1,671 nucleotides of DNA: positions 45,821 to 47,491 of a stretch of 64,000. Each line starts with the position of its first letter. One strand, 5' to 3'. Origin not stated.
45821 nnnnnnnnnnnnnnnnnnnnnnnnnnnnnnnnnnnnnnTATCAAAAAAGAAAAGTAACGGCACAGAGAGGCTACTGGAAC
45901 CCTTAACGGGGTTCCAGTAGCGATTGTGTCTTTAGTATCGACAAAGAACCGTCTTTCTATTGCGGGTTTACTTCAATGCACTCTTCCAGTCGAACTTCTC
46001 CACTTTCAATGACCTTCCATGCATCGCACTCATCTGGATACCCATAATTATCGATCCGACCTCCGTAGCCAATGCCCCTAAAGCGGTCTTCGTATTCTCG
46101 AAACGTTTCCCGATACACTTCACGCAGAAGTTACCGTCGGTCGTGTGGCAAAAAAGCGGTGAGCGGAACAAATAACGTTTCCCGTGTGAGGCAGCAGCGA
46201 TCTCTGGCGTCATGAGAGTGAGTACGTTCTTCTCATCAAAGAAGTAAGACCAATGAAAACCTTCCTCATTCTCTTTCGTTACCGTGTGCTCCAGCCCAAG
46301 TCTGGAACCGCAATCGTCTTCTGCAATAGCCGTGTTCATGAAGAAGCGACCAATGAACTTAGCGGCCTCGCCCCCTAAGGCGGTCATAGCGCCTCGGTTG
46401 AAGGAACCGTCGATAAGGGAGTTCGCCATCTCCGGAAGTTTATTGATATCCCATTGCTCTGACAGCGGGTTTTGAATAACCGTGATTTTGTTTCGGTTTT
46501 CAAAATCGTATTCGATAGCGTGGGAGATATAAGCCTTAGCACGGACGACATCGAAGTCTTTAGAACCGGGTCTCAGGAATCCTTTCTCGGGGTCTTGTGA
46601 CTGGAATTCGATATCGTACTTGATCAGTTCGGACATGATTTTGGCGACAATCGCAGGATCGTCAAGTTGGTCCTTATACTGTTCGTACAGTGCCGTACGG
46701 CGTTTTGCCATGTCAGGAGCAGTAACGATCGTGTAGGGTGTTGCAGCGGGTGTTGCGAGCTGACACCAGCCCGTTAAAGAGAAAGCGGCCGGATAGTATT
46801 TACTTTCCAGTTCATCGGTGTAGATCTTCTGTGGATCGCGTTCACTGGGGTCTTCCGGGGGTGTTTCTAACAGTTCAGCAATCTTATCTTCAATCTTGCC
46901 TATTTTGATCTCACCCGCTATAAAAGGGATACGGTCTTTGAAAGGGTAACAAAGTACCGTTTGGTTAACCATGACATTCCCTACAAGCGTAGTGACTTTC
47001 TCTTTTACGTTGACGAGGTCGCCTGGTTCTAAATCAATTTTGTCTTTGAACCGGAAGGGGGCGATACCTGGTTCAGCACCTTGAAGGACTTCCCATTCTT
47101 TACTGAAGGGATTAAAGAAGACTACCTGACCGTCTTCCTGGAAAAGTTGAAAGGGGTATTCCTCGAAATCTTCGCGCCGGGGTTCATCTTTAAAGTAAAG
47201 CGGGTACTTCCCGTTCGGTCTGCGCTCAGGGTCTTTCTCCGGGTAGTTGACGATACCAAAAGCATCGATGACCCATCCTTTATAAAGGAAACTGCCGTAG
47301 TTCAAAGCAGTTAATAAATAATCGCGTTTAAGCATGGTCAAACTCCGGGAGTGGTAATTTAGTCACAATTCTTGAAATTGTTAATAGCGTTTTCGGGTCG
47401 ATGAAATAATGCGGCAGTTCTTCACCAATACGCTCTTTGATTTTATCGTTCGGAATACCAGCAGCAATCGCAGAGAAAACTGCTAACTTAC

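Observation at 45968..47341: Stand-alone RNA polymerase beta-prime fragment marks this as a phiKZ-like jumbo phage with its own multisubunit RNAP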

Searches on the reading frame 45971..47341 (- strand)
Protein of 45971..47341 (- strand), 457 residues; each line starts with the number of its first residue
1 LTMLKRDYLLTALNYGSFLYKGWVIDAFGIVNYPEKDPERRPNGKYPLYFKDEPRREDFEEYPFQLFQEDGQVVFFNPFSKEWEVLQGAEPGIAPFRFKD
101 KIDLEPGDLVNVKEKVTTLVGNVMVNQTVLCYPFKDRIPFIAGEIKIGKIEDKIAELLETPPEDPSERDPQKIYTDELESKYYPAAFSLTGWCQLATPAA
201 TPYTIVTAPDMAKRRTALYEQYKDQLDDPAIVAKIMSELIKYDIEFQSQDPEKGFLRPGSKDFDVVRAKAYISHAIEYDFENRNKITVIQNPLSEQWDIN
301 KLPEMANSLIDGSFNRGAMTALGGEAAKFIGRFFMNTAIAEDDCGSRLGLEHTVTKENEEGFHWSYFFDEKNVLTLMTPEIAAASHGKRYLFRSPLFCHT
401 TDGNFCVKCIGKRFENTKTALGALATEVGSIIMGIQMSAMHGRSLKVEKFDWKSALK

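Call 3: search_protein_families(library=pfam, proteins=[window:45971-47341:-], max_evalue=1)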
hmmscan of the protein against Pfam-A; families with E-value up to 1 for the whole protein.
window:45971-47341:- (457 aa): 0 families

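Call 4: search_protein_families(library=phrogs, proteins=[window:45971-47341:-], max_evalue=0.01)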
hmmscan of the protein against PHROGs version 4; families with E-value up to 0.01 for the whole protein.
window:45971-47341:- (457 aa): 2 families
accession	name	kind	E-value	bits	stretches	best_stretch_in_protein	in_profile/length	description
phrog_2962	-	DNA, RNA and nucleotide metabolism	2.1e-129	433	1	3-456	1-432/433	RNA polymerase beta subunit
phrog_3015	-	DNA, RNA and nucleotide metabolism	1.1e-08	35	1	339-426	267-358/653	RNA polymerase beta subunit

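Call 5: search_solved_structures(query=window:45971-47341:-, max_evalue=10, show_alignments=3)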
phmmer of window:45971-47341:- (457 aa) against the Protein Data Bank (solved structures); distinct sequences matched with E-value up to 10: 0.

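Call 7: search_dna_similar(query=window:45971-47341:-, collection=phages, mode=protein, max_rows=40, rows=spread)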
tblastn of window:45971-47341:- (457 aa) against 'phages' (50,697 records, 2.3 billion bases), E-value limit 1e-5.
Records with a match: 308; places in all: 310; records where one place covers at least 80% of the query: 286.
Best place of each record, by identity: >=99% 9; 60-80% 3; <60% 296.
By first word of the organism name: Pseudomonas 81; Erwinia 62; Salmonella 24; Vibrio 23; Serratia 21; Aeromonas 20; Klebsiella 15; Ralstonia 13; Bacillus 9; Staphylococcus 7; and 17 more.
By host as written in the record: Erwinia amylovora 35; Pseudomonas aeruginosa 32; - 30; Erwinia amylovora ATCC 29780 19; Klebsiella pneumoniae 14; Aeromonas hydrophila 10; Pseudomonas aeruginosa PAO1 8; Ralstonia solanacearum 6; and 84 more.
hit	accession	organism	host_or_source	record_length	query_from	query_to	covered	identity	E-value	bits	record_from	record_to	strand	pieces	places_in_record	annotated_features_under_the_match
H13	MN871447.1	Serratia phage KpLz_1_41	Klebsiella pneumoniae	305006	1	457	100%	99.8%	0e+0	912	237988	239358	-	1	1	record has no annotation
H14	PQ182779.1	Klebsiella phage vB_kp_MJ359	Klebsiella pneumoniae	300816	1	457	100%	99.8%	0e+0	912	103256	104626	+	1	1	RNA polymerase beta subunit | hypothetical protein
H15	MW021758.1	Serratia phage vB_SmaM_Yaphecito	Serratia marcescens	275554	1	456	100%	54.3%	5e-155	492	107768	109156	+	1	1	putative DNA directed RNA polymerase | hypothetical protein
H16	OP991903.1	Erwinia phage vB_Ea277G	Erwinia amylovora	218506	1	454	99%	49.0%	6e-130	420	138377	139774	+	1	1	hypothetical protein (x2)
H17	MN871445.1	Serratia phage KpHz_2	Klebsiella pneumoniae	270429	1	456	100%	36.8%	2e-80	277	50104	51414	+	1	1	record has no annotation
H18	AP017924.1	Ralstonia phage RP12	Ralstonia solanacearum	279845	2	456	100%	32.1%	3e-59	215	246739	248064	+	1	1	putative RNA polymerase beta prime subunit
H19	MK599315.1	Pseudomonas phage PA1C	Pseudomonas aeruginosa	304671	2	451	98%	32.1%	6e-47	179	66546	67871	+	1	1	hypothetical protein | putative structural head protein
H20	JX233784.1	Pseudomonas phage PA7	Pseudomonas aeruginosa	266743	1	456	100%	30.3%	4e-43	168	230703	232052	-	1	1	hypothetical protein (x2)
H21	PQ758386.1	Pseudomonas phage 2PS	Pseudomonas aeruginosa 147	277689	1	456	100%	30.3%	4e-43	168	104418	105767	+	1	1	hypothetical protein (x2)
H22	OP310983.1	Pseudomonas phage Koomba boorn-mokiny kep-wari Wadjak 1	Pseudomonas aeruginosa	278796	1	456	100%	30.3%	4e-43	168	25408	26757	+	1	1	RNA polymerase beta subunit | hypothetical protein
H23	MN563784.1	Pseudomonas phage vB_PA32_GUMS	Pseudomonas aeruginosa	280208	1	456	100%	30.3%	4e-43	168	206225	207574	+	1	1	hypothetical protein (x2)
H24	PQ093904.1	Pseudomonas phage phi9_PA9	Pseudomonas aeruginosa PAO1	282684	1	456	100%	30.3%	4e-43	168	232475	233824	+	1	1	hypothetical protein (x2)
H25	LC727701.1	Pseudomonas phage sp. NK1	Pseudomonas aeruginosa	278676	1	456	100%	30.1%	2e-42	166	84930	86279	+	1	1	hypothetical protein (x2)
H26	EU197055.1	Pseudomonas phage 201phi2-1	-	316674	1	456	100%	29.4%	8e-37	149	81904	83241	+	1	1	hypothetical protein (x2)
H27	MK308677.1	Vibrio phage vB_VmeM-Yong MS32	Vibrio mediterranei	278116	1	451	99%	28.5%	5e-39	156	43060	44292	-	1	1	hypothetical protein (x2)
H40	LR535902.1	Salmonella phage SPFM4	-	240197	3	450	98%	25.5%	8e-28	122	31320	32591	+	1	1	phage putative RNA polymerase beta subunit 3 | hypothetical protein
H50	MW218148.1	Staphylococcus phage vB_StaM_SA1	Staphylococcus lentus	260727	186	454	59%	25.8%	2e-11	72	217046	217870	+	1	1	putative DNA-directed RNA-polymerase beta-subunit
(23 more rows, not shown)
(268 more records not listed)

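Call 25: find_homologous_proteins(query=window:45971-47341:-, max_evalue=0.001)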
Query window:45971-47341:- (457 aa): 102 proteins with E <= 0.001 among 8000 candidates.
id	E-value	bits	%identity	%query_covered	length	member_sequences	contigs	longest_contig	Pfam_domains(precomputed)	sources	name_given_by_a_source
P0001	0.0e+0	1053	99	100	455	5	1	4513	-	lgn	-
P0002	3.9e-253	858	78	100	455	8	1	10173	-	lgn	-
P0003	2.9e-220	750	70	100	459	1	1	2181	-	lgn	-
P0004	4.6e-213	726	68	100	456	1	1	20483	-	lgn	-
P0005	6.2e-206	702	64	100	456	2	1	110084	-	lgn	-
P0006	1.8e-204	698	64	100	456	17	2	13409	-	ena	-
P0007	1.3e-189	649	62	99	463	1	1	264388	-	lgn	-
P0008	1.7e-186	638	80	74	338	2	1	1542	-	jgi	jgi:hypothetical protein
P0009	2.4e-175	602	58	100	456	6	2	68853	-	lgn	-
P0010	2.4e-167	575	56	99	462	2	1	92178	-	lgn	-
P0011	5.9e-167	574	57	99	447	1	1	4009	-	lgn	-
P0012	2.1e-159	549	54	99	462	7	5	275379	-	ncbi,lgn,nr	ncbi:RNA polymerase beta subunit [Pectobacterium phage vB_ParM-25]|nr:DNA-directed RNA polymerase su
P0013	6.6e-145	501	52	100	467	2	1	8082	-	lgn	-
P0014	2.1e-143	496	51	100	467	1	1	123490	-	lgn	-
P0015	2.7e-137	476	50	99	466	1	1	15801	-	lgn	-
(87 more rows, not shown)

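Call 27: search_solved_structures(query=A1, max_evalue=1, show_alignments=3)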
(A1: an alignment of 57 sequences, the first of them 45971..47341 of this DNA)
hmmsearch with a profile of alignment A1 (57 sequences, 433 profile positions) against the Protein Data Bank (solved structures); distinct sequences matched with E-value up to 1: 83 (the best 60 are shown).
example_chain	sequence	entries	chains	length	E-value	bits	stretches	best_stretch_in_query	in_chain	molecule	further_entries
7ogp_D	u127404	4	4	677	4.2e-07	32.4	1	317-424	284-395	PHIKZ074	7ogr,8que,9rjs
7s00_D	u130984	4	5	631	3.2e-06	29.5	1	308-394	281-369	DNA-directed RNA polymerase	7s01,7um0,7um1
8i23_D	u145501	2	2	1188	7.7e-06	28.2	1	248-395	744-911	DNA-directed RNA polymerase subunit beta'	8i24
6wmr_D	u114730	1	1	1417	1.1e-05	27.7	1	250-395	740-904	DNA-directed RNA polymerase subunit beta'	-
6wmp_D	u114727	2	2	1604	1.3e-05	27.4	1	250-395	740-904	DNA-directed RNA polymerase subunit beta'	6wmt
9n9p_D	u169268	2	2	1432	1.4e-05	27.3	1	284-395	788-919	DNA-directed RNA polymerase subunit beta'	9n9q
7xya_D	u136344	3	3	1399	2.8e-05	26.4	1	263-393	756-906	DNA-directed RNA polymerase subunit beta'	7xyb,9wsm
7f0r_D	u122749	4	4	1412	2.9e-05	26.3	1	263-393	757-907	DNA-directed RNA polymerase subunit beta'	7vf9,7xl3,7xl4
8h3v_B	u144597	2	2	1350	7.9e-05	24.9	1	265-394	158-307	DNA-directed RNA polymerase subunit beta'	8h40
7ye1_D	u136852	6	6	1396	0.00015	23.9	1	263-392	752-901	DNA-directed RNA polymerase subunit beta'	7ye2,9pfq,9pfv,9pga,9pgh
8dy7_D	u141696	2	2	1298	0.0002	23.5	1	249-339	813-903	DNA-directed RNA polymerase subunit beta'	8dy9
8gzg_Z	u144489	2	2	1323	0.00039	22.6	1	264-393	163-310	DNA-directed RNA polymerase subunit beta'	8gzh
8syi_Z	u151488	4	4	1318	0.00039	22.6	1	265-394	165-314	DNA-directed RNA polymerase subunit beta'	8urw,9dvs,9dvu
8x6f_D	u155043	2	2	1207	0.00043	22.5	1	266-395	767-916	DNA-directed RNA polymerase subunit beta'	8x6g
8k60_D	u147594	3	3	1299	0.0005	22.2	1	248-337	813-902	DNA-directed RNA polymerase subunit beta'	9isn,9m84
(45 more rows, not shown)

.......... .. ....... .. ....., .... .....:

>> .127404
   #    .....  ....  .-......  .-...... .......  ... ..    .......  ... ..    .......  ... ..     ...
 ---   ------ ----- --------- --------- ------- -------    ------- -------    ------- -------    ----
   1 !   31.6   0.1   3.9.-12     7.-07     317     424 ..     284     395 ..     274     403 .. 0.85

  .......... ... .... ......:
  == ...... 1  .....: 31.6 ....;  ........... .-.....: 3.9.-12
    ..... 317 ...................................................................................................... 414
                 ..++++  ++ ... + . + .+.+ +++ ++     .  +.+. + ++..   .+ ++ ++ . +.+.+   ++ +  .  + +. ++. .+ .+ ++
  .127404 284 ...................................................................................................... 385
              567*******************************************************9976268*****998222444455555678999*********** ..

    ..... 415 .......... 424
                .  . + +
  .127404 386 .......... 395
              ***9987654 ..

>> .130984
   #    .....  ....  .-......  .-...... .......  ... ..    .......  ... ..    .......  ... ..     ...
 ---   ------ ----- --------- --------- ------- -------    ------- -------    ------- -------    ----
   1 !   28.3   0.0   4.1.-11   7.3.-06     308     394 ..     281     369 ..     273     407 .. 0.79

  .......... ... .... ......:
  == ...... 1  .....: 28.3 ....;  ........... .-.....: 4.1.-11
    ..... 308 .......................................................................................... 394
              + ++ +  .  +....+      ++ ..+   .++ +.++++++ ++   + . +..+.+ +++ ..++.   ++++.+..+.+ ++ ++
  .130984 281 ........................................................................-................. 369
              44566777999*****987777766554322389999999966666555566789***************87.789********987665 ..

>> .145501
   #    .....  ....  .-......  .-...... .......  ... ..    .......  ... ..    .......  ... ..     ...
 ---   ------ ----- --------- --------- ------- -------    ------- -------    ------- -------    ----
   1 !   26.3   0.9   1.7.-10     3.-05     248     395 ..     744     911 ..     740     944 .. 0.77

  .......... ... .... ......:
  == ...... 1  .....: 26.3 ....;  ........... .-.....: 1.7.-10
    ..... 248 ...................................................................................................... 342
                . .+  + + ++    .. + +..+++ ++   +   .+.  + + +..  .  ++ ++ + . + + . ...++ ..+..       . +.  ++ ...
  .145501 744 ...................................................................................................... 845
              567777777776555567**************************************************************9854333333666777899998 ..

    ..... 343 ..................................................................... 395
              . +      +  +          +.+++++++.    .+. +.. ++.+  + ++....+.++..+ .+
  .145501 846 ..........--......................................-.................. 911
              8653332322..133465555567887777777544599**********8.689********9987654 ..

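Call 37: predict_structure(alignment_id=A2)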
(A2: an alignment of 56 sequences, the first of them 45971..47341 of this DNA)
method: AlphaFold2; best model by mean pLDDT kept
length: 457 residues; sequences in the alignment: 56
mean_pLDDT: 86.9   pTM: 0.65
mean pLDDT of the five models: 86.9, 86.3, 84.9, 83.6, 83.2
residues with pLDDT >= 90: 298; 70-90: 92; 50-70: 42; < 50: 25
segments of 3 or more residues with pLDDT < 50: 316-325, 440-450, 455-457
pLDDT, mean of each block of 10 residues (from residue 1): 96 96 95 91 64 88 95 96 96 95 98 98 97 97 92 96 95 96 92 86 90 97 94 94 93 80 87 89 87 91 83 55 50 77 95 95 95 96 96 93 91 84 67 55 45 50
secondary structure, 60 per line:
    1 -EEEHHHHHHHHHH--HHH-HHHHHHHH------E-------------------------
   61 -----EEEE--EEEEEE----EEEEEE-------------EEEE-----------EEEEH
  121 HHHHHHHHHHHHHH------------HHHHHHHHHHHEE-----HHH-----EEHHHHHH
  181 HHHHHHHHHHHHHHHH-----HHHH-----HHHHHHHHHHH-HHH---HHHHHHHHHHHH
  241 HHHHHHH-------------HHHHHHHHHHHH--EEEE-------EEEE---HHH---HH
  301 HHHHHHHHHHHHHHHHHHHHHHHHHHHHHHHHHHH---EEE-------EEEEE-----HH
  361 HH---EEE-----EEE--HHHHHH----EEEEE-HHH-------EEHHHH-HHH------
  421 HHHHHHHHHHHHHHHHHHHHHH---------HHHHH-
elements in order: E2-4 H5-14 H21-28 E66-69 E72-77 E82-87 E101-104 E116-119 H120-134 H147-157 H175-196 H202-205 H211-221 H229-247 H261-272 E275-278 E286-289 H299-335 E339-341 E349-353 H359-362 E366-368 E374-376 H379-384 E389-393 H407-410 H421-442 H452-456

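Call 39: fold_search(model_id=the predicted structure, library=pdb)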
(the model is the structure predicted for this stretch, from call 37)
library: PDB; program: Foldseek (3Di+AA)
matches with E <= 10: 452; with E <= 0.001: 289
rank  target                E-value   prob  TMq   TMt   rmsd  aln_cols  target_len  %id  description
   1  6eyd_D                1.8e-09  1.00  0.31  0.15  10.6       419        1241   14  Structure of Mycobacterium smegmatis RNA polymerase Sigma-A holoenzyme (released 2018-12-12)
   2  8i23_D                5.2e-09  1.00  0.31  0.16  10.3       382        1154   16  Clostridium thermocellum RNA polymerase transcription open complex with SigI1 and its promoter (released 2023-10-11)
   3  9a4w_B                1.1e-08  1.00  0.34  0.16  10.1       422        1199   15  Integrative model of RPOA-RPOC by crosslinking MS and deep learning (released 2024-09-18)
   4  8dy7_D                1.5e-08  1.00  0.35  0.16   9.3       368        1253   13  Streptomyces venezuelae RNAP transcription open promoter complex with WhiA and WhiB transcription factors (released 2023-03-01)
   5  9msf_J                2.0e-08  1.00  0.34  0.15  10.5       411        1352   12  de novo SigN RNA polymerase transcription initiation intermediate with post-catalytic bEBP state (RPi1 closed ring) (released 2025-08-13)
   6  8hkc_F                2.2e-08  1.00  0.32  0.16  10.5       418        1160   11  Cryo-EM structure of E. coli RNAP sigma32 complex (released 2023-05-31)
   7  9n9q_G                2.6e-08  1.00  0.37  0.15  14.4       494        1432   14  Cryo-EM structure of the RNA-guided transcription complex (released 2025-12-24)
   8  9dvs_F                3.1e-08  1.00  0.34  0.16   8.8       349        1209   11  CryoEM structure of Syn7942 RNAP-SigA holoenzyme (released 2025-10-15)
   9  9n9p_D                3.1e-08  1.00  0.35  0.16   9.6       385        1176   14  Cryo-EM structure of the Fta RNAP complex (released 2025-12-24)
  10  6xl9_D                3.7e-08  1.00  0.36  0.16   9.9       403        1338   12  Cryo-EM structure of EcmrR-RNAP-promoter initial transcribing complex with 3-nt RNA transcript (EcmrR-RPitc-3nt) (released 2021-04-07)
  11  7p5x_AD               3.9e-08  1.00  0.35  0.16   9.3       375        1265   11  Mycobacterial RNAP with transcriptional activator PafBC (released 2021-12-22)
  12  9mse_J                3.9e-08  1.00  0.34  0.15  10.7       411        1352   12  de novo SigN RNA polymerase transcription initiation intermediate with pre-catalytic bEBP state (RPi1 open ring) (released 2025-08-13)
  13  7rdq_D                4.4e-08  1.00  0.35  0.15   9.4       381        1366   10  Cryo-EM structure of Thermus thermophilus reiterative transcription complex with 11nt oligo-G RNA (released 2022-02-02)
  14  8q3i_D                4.9e-08  1.00  0.33  0.16   9.2       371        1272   13  Mycobacterium smegmatis RNA polymerase in complex with HelD, SigA and RbpA in State I (released 2024-08-14)
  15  6wvj_D                4.9e-08  1.00  0.34  0.16   9.9       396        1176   14  Cryo-EM structure of Bacillus subtilis RNA Polymerase elongation complex (released 2020-11-18)
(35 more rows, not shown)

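Call 68: find_related_loci(query=A2, collection=viral_contigs, flank=2500)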
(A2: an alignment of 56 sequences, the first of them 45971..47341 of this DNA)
Query A2 (457 aa) in viral_contigs; peptide patterns used: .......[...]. (x = any residue, [..] = any of these).
140 stretches matched a pattern; 104 encode a relative of the query (tblastn E <= 1e-3); the best 80 are kept; 80 distinct loci.
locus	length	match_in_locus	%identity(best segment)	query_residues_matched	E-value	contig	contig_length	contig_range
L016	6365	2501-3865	78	3-457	0e+0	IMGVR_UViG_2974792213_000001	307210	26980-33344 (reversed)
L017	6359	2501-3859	49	3-455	2e-139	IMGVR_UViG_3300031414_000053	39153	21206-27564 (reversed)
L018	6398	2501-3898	49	1-454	8e-139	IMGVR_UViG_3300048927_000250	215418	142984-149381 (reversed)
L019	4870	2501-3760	40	2-450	3e-98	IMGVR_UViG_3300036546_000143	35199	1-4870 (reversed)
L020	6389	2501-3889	37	3-453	1e-97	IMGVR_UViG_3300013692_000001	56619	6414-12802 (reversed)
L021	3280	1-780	56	195-456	1e-97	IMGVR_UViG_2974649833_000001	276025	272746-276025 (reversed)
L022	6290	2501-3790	39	3-456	1e-95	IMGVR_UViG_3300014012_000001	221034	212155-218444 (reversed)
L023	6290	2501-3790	39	3-456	2e-95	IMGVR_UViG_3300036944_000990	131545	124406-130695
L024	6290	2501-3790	38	3-456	5e-95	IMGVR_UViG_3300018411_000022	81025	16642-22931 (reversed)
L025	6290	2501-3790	37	3-456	7e-94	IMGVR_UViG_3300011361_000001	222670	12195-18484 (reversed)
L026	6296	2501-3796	38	2-456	8e-92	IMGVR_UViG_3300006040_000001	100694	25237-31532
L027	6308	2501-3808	38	3-456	1e-89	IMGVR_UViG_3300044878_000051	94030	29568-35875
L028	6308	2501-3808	38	3-456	8e-88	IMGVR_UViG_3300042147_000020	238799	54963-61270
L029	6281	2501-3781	37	7-451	5e-87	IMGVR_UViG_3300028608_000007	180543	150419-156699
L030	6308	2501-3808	38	3-456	4e-86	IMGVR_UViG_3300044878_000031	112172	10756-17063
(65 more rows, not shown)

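Call 95: get_annotated_region(hit=H40, flank=2000)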
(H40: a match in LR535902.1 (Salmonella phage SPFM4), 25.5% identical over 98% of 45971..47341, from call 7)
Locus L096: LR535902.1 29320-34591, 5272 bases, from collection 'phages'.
description: XXX.
organism: Salmonella phage SPFM4 (NCBI taxid 2528674)
taxonomy: Viruses; Duplodnaviria; Heunggongvirae; Uroviricota; Caudoviricetes; Seoulvirus
host: -; source: -; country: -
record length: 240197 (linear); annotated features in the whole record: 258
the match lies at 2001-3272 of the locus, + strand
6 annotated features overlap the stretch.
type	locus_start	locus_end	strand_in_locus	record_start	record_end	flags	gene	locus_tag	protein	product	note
CDS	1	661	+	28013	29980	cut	-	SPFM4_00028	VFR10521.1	hypothetical protein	VOG3251; ORF077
CDS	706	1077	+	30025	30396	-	-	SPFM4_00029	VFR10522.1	hypothetical protein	-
CDS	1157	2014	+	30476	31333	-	-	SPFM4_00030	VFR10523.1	hypothetical protein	VOG10400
CDS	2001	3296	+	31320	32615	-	-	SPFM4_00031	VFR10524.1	phage putative RNA polymerase beta subunit 3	VOG0368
CDS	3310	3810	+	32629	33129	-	-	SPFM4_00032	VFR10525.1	hypothetical protein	VOG10401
CDS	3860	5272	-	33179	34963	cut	-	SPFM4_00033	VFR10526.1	T4-like DNA polymerase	VOG5530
